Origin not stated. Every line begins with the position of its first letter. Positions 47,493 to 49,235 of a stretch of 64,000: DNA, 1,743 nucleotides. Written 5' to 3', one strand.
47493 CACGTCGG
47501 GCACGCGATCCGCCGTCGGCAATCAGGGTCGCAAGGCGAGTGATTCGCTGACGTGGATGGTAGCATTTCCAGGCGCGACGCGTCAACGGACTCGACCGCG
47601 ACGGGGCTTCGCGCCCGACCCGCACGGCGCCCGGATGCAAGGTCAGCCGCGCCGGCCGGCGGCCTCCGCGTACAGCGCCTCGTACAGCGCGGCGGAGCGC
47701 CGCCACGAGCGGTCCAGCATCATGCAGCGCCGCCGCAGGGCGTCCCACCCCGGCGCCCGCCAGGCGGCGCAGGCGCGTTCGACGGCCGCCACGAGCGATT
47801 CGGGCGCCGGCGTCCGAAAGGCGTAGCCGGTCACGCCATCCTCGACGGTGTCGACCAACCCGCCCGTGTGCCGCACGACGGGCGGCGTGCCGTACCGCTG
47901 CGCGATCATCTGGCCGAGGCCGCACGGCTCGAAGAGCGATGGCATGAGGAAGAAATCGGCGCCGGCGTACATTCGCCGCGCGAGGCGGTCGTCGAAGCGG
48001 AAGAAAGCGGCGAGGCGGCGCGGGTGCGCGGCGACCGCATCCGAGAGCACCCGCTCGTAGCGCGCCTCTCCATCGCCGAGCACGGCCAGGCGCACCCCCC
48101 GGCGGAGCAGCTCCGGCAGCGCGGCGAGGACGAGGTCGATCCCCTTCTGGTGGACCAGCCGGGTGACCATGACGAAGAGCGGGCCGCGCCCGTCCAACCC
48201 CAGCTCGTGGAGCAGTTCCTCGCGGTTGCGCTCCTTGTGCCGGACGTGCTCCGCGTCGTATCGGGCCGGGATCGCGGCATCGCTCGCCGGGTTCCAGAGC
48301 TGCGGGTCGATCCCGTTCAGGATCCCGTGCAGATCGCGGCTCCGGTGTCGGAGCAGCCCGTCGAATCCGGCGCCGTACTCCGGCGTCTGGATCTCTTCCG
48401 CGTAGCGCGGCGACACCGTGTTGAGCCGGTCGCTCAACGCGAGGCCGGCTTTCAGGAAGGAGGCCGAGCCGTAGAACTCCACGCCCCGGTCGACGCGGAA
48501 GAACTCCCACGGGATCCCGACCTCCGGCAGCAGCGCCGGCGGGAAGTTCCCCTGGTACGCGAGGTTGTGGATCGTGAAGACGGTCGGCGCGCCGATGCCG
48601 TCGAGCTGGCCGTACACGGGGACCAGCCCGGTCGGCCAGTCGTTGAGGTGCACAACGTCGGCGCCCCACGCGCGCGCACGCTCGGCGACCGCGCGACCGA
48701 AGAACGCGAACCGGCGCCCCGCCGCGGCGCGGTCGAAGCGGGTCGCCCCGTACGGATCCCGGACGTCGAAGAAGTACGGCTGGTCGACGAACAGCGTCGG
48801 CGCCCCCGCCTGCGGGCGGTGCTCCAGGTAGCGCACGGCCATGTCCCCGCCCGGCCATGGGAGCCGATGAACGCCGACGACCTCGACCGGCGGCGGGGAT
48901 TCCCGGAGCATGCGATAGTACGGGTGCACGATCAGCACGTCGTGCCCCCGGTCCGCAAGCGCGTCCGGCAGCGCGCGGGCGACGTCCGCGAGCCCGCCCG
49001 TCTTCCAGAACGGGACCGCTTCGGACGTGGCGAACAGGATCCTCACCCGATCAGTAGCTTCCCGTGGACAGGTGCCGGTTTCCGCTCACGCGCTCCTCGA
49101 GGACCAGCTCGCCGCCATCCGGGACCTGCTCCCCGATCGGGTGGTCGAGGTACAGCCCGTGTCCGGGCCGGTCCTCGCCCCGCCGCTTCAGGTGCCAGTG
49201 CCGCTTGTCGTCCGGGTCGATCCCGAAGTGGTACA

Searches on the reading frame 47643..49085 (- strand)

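Call 79: search_protein_families(library=pfam, proteins=[window:47643-49085:-], max_evalue=0.00001)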
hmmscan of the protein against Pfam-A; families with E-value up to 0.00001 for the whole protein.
window:47643-49085:- (480 aa): 6 families
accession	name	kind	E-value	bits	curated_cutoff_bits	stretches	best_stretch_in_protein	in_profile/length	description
PF08323.17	Glyco_transf_5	-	1.3e-69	235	22.7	1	15-247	1-239/239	Starch synthase catalytic domain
PF00534.26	Glycos_transf_1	-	8.3e-20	71.5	26.4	1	288-438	2-155/172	Glycosyl transferases group 1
PF13692.12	Glyco_trans_1_4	-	3.1e-18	66.8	27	1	302-438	2-139/142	Glycosyl transferases group 1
PF13439.12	Glyco_transf_4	-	1e-11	45.6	28.5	1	30-234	2-150/170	Glycosyltransferase Family 4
PF13579.12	Glyco_trans_4_4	-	4.7e-09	37.2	29.7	1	30-180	1-109/158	Glycosyl transferase 4-like domain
PF20706.3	GT4-conflict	-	5.9e-08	32.5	26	1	299-421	195-327/385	Family 4 Glycosyltransferase in conflict systems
